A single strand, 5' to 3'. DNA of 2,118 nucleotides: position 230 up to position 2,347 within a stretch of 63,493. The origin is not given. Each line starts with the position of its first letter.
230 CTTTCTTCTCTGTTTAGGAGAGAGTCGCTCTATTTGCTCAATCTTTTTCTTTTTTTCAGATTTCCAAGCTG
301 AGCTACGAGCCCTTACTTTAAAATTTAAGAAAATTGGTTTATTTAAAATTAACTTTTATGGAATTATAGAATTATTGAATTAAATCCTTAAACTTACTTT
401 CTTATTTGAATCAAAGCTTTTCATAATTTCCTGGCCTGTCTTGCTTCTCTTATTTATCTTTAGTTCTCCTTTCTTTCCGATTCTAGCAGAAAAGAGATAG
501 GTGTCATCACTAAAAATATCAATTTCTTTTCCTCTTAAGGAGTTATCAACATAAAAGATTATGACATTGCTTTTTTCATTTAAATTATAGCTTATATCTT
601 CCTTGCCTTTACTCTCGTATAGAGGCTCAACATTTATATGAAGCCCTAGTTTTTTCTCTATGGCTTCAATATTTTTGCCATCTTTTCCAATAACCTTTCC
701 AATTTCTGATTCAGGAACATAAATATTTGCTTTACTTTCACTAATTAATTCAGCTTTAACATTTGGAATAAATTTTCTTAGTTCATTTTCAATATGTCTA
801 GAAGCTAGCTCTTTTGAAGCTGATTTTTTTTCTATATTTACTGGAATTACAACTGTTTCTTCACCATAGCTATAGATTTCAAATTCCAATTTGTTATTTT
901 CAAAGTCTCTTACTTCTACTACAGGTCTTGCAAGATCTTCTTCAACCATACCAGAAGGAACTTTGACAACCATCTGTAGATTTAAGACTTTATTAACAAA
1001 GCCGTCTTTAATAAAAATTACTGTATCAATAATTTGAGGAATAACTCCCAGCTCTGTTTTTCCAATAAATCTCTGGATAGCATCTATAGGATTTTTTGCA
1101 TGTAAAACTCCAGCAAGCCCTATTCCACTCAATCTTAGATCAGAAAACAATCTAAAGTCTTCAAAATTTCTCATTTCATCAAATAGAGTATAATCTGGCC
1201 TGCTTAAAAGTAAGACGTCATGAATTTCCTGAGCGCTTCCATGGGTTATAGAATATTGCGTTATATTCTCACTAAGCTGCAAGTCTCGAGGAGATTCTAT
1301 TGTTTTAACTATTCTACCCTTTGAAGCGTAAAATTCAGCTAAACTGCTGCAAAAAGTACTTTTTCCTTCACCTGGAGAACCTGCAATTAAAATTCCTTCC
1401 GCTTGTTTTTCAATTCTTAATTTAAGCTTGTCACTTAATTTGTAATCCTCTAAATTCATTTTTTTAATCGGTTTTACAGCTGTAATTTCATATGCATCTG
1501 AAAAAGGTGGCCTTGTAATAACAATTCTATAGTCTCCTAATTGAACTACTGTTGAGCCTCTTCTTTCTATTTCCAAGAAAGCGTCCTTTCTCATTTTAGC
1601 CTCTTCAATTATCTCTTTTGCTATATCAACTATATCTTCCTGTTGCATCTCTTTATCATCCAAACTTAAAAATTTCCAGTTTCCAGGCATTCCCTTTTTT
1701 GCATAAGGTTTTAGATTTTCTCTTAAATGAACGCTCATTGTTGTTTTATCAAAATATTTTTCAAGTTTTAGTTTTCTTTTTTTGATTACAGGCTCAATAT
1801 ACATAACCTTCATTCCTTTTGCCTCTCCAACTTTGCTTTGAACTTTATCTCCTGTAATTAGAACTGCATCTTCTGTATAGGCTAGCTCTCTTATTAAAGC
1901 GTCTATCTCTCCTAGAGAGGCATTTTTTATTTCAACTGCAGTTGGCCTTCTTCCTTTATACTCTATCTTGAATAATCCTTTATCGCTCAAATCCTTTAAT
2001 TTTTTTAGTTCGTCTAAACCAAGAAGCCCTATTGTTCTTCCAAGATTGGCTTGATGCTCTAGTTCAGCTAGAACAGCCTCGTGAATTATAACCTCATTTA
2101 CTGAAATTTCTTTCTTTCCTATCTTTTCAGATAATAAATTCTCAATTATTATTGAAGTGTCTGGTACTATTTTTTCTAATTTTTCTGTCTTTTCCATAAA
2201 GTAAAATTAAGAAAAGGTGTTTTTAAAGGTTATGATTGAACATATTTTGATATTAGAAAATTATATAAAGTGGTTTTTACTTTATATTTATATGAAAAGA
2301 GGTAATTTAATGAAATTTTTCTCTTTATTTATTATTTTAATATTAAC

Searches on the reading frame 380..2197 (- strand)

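Call 8: search_protein_families(library=pfam, proteins=[window:380-2197:-], max_evalue=0.001)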
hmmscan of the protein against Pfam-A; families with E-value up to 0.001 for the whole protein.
window:380-2197:- (605 aa): 6 families
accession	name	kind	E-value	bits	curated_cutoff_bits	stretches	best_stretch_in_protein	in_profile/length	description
PF01850.27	PIN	-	8.5e-11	43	23.6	1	10-124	1-118/120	PIN domain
PF00013.35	KH_1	-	3.5e-07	30.3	21.5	1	492-525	4-37/66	KH domain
PF00437.27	T2SSE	-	4.2e-07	29.4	24.9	1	256-378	132-256/370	Type II/IV secretion system protein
PF20720.3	nSTAND3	-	0.00019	21.6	27.2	0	265-307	16-58/155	Novel STAND NTPase 3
PF13083.13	KH_KhpA-B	-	0.00038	20.8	32.1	1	487-513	28-54/73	KhpA/KhpB, KH domain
PF07650.23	KH_2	-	0.00083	19.6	22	1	487-521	24-58/78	KH domain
